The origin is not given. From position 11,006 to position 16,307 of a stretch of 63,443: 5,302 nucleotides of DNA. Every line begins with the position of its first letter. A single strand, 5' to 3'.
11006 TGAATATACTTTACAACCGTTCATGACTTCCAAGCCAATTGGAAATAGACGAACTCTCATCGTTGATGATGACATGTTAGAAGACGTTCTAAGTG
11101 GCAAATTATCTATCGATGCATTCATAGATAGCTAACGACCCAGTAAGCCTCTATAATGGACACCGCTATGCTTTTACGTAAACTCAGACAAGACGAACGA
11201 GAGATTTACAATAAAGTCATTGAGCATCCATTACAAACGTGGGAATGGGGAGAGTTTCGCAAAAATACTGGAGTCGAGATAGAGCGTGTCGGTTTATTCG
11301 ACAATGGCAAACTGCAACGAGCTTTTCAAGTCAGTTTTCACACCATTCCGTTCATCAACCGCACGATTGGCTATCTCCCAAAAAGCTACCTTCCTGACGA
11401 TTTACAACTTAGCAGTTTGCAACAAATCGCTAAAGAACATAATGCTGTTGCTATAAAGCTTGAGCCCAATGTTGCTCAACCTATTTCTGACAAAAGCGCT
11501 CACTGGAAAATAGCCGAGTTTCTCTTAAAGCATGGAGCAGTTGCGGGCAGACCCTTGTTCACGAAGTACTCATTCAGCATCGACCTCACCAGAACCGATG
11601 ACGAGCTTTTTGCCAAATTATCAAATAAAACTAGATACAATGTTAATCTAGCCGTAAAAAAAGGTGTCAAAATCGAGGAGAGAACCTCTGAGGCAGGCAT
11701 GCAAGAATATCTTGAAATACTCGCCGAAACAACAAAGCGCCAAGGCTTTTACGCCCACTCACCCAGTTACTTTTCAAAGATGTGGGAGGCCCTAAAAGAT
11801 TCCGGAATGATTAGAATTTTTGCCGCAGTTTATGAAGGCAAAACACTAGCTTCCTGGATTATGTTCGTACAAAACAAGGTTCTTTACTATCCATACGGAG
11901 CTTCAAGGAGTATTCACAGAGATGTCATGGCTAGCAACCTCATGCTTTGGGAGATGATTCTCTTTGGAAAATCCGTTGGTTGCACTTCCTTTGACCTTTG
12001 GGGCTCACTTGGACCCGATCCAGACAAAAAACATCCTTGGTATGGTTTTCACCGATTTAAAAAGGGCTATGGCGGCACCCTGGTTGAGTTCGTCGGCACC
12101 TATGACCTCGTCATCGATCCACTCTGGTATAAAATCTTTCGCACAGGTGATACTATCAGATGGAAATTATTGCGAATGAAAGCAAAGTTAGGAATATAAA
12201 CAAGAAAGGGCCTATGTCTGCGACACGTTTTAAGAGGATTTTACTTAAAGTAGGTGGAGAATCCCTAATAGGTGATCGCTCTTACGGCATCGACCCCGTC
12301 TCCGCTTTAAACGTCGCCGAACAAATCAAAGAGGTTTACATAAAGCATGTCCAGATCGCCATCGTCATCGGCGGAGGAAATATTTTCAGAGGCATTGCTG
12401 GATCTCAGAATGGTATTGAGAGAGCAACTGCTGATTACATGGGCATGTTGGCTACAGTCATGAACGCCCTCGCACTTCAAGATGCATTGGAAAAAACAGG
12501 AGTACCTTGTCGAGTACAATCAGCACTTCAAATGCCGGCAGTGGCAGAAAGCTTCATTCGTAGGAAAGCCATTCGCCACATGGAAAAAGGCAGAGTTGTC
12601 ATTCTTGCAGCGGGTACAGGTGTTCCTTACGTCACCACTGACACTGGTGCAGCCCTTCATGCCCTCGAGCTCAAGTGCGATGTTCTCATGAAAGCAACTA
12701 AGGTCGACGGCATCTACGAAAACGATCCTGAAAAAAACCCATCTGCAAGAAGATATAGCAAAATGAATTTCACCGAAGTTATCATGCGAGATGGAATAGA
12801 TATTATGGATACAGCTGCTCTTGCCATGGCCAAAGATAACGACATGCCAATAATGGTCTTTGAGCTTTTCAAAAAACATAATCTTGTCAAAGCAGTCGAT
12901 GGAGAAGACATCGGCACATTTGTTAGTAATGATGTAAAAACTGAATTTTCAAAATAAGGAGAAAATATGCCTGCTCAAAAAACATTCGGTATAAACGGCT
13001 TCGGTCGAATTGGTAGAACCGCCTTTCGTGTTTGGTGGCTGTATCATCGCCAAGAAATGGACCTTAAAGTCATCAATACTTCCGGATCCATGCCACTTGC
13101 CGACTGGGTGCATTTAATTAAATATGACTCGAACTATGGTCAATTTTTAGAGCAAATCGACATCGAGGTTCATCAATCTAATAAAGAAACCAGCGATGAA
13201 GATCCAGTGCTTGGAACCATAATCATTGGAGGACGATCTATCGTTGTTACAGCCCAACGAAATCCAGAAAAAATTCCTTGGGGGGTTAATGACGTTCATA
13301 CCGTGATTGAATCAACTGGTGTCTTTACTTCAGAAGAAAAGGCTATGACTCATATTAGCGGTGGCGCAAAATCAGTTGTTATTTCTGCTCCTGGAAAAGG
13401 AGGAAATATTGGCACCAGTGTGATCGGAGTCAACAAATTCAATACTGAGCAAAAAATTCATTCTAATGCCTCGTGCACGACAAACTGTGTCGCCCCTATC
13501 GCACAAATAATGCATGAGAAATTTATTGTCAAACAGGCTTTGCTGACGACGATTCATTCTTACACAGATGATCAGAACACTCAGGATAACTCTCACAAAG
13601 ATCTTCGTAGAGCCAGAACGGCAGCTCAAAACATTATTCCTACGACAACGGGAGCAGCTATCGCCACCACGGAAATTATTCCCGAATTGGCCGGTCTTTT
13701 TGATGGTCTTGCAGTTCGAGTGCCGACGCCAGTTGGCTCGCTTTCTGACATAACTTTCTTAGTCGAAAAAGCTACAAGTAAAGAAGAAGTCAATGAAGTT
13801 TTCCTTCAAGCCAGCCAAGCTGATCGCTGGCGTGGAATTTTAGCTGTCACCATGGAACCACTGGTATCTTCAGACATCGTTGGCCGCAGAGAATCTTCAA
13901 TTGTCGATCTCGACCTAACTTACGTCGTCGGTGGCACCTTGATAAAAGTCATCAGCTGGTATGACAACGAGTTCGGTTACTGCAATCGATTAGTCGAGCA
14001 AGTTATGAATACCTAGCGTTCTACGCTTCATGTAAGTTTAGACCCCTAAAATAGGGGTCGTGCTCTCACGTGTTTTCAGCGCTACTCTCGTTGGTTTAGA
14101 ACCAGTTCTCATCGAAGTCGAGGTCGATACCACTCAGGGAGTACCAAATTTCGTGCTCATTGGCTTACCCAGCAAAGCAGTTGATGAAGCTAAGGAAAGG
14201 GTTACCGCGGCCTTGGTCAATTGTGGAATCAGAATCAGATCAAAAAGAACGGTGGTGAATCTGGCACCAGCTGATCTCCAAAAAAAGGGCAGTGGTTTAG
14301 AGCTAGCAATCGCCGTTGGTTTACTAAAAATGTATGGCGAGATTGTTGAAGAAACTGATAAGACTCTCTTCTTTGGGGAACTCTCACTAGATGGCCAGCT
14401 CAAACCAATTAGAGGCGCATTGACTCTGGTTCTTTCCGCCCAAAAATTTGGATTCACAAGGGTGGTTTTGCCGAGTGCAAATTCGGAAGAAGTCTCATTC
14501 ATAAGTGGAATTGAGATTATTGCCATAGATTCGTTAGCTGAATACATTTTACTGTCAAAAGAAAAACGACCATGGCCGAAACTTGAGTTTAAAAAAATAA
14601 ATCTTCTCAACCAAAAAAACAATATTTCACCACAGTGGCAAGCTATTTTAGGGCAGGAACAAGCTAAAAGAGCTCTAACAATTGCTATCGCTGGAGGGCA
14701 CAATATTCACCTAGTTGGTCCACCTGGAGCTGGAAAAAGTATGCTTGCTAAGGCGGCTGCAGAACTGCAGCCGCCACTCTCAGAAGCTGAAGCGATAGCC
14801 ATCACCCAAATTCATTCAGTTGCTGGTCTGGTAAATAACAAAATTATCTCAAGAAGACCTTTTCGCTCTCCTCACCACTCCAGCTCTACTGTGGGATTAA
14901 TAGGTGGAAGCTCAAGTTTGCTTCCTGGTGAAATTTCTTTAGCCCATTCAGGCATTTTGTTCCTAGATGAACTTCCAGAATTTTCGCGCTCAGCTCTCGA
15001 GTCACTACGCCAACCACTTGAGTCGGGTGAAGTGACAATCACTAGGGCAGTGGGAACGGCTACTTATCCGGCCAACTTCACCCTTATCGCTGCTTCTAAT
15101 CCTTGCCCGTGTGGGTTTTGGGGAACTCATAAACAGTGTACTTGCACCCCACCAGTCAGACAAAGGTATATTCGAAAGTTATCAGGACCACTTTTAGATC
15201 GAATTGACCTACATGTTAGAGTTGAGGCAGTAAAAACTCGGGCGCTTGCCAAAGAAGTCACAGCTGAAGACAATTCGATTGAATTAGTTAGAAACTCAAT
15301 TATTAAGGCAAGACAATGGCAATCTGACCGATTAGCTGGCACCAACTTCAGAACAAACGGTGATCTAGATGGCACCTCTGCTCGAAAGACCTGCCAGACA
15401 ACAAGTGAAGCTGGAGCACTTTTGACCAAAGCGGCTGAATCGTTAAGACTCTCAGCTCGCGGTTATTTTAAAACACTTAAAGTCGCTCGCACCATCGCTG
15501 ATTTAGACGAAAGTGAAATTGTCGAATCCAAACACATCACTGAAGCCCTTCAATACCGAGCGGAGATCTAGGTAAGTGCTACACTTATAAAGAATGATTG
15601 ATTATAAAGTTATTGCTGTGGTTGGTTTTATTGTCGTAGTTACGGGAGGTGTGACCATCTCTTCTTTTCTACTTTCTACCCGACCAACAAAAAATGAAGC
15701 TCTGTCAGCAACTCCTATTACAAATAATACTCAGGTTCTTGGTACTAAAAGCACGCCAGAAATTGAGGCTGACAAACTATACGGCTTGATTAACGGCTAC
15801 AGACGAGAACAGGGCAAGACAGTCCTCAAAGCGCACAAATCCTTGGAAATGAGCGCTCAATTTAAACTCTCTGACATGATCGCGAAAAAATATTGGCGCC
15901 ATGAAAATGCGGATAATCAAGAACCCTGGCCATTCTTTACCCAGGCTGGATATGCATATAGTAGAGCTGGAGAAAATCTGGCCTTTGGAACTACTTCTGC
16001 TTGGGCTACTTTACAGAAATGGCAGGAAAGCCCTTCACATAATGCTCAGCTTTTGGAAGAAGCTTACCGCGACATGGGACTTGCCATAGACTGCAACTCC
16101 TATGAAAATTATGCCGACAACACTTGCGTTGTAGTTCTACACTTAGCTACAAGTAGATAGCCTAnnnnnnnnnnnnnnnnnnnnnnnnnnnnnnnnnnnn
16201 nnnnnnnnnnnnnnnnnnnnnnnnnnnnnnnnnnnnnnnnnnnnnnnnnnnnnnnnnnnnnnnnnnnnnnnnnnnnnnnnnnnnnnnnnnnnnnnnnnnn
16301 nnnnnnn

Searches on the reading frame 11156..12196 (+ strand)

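Call 45: search_protein_families(library=pfam, proteins=[window:11156-12196:+], max_evalue=0.001)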
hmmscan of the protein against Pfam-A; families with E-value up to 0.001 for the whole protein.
window:11156-12196:+ (347 aa): 2 families
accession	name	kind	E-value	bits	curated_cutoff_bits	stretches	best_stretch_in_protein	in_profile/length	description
PF02388.22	FemAB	-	5.3e-32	111.6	24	2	22-219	15-233/406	FemAB family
PF13480.13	Acetyltransf_6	-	2.5e-13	50.9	22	1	158-283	2-136/143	Acetyltransferase (GNAT) domain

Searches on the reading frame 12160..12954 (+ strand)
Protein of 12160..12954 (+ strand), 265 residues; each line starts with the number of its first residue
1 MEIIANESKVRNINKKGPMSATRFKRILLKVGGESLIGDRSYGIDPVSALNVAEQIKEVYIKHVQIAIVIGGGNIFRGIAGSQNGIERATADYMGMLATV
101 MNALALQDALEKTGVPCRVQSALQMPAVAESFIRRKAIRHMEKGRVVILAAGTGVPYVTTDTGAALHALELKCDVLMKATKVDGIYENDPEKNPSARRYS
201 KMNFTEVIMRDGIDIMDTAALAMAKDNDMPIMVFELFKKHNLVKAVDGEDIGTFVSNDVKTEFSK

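Call 45: search_protein_families(library=pfam, proteins=[window:12160-12954:+], max_evalue=0.001)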
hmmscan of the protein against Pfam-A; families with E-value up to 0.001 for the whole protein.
window:12160-12954:+ (265 aa): 1 family
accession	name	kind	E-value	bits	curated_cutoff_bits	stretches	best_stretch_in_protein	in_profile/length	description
PF00696.33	AA_kinase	-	6.5e-35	121.4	24.9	1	25-234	1-233/234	Amino acid kinase family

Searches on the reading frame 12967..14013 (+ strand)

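Call 45: search_protein_families(library=pfam, proteins=[window:12967-14013:+], max_evalue=0.001)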
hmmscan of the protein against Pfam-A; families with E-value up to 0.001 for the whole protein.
window:12967-14013:+ (349 aa): 2 families
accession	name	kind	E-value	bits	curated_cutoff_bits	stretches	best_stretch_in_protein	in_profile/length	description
PF02800.25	Gp_dh_C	-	6.5e-55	185.5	24.4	1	175-332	1-158/158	Glyceraldehyde 3-phosphate dehydrogenase, C-terminal domain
PF00044.30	Gp_dh_N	-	2.3e-23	82.9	31.7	1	8-122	4-100/101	Glyceraldehyde 3-phosphate dehydrogenase, NAD binding domain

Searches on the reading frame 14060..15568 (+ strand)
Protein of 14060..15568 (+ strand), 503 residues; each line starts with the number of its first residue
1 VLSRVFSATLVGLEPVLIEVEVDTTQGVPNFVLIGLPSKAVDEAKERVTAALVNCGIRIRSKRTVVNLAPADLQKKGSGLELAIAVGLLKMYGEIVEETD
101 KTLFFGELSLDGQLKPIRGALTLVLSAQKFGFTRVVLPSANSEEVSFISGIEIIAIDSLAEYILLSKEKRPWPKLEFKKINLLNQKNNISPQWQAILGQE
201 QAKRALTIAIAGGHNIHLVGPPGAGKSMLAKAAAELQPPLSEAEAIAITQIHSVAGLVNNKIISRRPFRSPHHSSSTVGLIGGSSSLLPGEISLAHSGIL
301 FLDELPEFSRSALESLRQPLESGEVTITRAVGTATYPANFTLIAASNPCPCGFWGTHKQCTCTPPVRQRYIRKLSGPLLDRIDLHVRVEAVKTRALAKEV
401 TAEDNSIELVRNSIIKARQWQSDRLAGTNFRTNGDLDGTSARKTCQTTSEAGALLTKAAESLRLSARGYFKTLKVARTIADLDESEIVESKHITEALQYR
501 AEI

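Call 45: search_protein_families(library=pfam, proteins=[window:14060-15568:+], max_evalue=0.001)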
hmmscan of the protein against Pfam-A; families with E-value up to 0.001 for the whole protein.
window:14060-15568:+ (503 aa): 11 families
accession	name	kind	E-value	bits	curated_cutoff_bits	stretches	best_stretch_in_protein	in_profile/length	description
PF01078.27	Mg_chelatase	-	1.3e-86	289.7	20.3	1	194-394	3-205/207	Magnesium chelatase, subunit ChlI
PF13541.12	ChlI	-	4e-39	133.7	27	1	20-141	1-121/121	Subunit ChlI of Mg-chelatase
PF13335.12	Mg_chelatase_C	-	1.6e-25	90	26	1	408-500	5-94/94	Magnesium chelatase, subunit ChlI C-terminal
PF00493.29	MCM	-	7.3e-10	38.8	23.3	1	202-388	46-204/224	MCM P-loop domain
PF07728.20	AAA_5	-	1.4e-08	35.2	22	1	216-350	2-125/139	AAA domain (dynein-related subfamily)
PF00158.32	Sigma54_activat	-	2e-06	28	20.2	1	205-347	14-142/168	Sigma-54 interaction domain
PF00004.35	AAA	-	3.9e-05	24.6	21.2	1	217-347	2-109/131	ATPase family associated with various cellular activities (AAA)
PF05496.18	RuvB_N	-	4.2e-05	23.8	27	0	194-260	7-81/159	Holliday junction DNA helicase RuvB P-loop domain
PF05362.19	Lon_C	-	5.1e-05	23.4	21.1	1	75-147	107-178/205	Lon protease (S16) C-terminal proteolytic domain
PF20030.5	bpMoxR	-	0.00024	20.7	27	0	194-234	12-52/205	MoxR domain in the MoxR-vWA-beta-propeller ternary systems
PF00005.33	ABC_tran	-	0.0004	21.4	25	0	207-248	5-44/137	ABC transporter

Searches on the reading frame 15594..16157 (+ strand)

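Call 46: search_protein_families(library=pfam, proteins=[window:15594-16157:+], max_evalue=0.001)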
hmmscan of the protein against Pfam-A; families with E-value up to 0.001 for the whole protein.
window:15594-16157:+ (188 aa): 1 family
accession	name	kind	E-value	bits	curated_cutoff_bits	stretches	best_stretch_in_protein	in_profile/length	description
PF00188.32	CAP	-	2.6e-12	48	21.1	1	64-180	2-115/117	Cysteine-rich secretory protein family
